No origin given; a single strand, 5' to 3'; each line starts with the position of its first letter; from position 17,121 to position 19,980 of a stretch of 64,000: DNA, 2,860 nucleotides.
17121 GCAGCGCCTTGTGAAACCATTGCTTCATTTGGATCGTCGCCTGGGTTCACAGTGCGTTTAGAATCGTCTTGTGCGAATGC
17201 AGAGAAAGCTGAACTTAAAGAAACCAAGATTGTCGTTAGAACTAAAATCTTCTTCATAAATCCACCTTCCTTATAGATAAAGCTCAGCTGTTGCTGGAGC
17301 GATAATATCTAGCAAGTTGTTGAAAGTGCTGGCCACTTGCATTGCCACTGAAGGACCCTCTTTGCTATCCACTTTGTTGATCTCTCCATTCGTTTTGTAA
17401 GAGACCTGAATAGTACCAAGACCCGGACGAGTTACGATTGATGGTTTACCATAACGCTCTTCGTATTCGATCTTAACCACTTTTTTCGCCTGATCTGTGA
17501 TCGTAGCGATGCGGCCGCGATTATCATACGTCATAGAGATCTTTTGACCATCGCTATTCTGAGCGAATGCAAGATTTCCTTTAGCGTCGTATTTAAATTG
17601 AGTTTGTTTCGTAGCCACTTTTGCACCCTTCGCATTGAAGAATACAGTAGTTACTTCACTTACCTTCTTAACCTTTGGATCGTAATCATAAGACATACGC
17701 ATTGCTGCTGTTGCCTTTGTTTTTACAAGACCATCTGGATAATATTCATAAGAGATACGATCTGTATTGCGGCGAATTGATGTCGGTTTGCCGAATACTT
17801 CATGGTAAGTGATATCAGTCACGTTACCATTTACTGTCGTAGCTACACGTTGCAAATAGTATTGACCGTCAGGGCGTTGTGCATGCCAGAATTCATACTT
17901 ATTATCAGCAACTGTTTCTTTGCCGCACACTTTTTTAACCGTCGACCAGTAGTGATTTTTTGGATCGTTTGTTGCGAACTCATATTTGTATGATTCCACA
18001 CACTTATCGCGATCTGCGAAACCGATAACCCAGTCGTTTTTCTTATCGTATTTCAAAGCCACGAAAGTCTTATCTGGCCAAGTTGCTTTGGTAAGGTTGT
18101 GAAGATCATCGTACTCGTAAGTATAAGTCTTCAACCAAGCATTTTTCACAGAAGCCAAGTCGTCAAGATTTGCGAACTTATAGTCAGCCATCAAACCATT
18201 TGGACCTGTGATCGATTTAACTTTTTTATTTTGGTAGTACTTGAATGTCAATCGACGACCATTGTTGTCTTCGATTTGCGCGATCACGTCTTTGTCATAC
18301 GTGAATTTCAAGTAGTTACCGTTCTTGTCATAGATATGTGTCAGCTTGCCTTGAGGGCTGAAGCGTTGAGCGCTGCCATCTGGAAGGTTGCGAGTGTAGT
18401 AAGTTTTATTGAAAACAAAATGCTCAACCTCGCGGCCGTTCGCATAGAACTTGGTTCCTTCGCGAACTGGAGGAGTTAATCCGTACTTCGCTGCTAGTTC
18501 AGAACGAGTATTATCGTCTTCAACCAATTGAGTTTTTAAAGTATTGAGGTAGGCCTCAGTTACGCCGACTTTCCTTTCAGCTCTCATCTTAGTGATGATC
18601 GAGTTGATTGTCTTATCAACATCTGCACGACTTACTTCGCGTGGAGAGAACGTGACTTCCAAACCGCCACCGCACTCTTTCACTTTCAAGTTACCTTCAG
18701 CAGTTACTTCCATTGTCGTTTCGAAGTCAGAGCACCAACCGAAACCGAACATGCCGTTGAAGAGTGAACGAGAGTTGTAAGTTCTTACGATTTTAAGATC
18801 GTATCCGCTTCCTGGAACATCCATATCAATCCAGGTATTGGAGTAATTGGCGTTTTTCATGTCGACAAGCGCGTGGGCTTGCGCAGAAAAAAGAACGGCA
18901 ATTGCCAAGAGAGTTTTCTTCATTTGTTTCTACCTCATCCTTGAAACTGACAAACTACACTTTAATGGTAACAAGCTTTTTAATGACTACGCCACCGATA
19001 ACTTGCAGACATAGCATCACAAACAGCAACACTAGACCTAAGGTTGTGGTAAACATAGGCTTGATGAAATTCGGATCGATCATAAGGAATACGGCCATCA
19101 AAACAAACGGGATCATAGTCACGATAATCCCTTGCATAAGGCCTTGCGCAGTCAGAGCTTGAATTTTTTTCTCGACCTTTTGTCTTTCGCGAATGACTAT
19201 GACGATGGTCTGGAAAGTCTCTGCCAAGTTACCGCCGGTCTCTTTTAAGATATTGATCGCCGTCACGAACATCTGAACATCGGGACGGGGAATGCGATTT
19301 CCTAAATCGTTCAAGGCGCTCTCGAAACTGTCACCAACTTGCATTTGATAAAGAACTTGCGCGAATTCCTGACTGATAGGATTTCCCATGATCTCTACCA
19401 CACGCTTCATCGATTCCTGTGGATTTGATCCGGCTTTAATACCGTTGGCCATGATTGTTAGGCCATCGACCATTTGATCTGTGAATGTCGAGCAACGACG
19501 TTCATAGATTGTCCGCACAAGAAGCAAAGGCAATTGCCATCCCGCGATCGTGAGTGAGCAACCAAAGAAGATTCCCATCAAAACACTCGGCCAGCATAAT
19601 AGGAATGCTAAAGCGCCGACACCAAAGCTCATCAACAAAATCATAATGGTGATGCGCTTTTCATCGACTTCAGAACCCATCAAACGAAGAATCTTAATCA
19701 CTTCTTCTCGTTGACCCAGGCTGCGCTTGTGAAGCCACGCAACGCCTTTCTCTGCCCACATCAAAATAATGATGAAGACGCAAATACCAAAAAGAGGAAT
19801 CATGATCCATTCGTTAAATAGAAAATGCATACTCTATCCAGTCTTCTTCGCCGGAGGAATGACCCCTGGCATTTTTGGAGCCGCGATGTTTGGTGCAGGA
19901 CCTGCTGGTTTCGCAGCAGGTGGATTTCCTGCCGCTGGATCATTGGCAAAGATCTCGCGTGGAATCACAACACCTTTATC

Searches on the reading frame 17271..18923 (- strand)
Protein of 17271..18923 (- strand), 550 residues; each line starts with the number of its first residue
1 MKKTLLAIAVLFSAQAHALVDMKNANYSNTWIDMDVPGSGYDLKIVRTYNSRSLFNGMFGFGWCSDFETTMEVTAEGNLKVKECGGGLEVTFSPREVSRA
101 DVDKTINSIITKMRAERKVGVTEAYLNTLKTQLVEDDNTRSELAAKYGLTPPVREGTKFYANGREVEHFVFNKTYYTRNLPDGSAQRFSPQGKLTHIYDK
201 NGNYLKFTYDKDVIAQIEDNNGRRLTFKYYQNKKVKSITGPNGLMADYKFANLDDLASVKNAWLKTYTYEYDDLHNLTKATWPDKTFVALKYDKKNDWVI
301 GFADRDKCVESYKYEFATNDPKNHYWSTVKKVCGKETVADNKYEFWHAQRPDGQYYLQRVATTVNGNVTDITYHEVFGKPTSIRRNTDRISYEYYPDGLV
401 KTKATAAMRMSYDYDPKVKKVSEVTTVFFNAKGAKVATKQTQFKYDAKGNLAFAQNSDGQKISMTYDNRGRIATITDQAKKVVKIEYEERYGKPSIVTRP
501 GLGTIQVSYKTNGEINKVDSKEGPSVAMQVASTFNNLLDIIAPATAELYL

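Call 3: search_protein_families(library=pfam, proteins=[window:17271-18923:-], max_evalue=0.1)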
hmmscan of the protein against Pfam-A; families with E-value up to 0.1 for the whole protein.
window:17271-18923:- (550 aa): 5 families
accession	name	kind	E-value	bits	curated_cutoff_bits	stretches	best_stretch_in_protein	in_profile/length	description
PF05593.20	RHS_repeat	-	6.9e-12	45.9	22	2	445-477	1-33/38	RHS Repeat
PF20148.4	DUF6531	-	1.2e-08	35.6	24.1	1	20-79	4-62/74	Domain of unknown function (DUF6531)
PF00963.24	Cohesin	-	0.011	16.4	24.1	1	403-515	28-137/139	Cohesin domain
PF12566.14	DUF3748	-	0.011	16.1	27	0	192-221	68-97/123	Protein of unknown function (DUF3748)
PF23163.1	CSD_RNase_II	-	0.063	13.7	24.3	0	443-478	9-44/60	CSD-like barrel domain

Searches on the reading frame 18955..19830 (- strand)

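Call 3: search_protein_families(library=pfam, proteins=[window:18955-19830:-], max_evalue=0.1)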
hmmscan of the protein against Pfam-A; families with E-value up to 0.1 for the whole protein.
window:18955-19830:- (291 aa): 2 families
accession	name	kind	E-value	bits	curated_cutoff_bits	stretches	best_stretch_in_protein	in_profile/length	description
PF00482.28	T2SSF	-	1.7e-18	67.2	25.2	1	125-249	3-124/125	Type II secretion system (T2SS), protein F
PF07332.16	Phage_holin_3_6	-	0.023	15.2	28.4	1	48-98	19-69/116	Putative Actinobacterial Holin-X, holin superfamily III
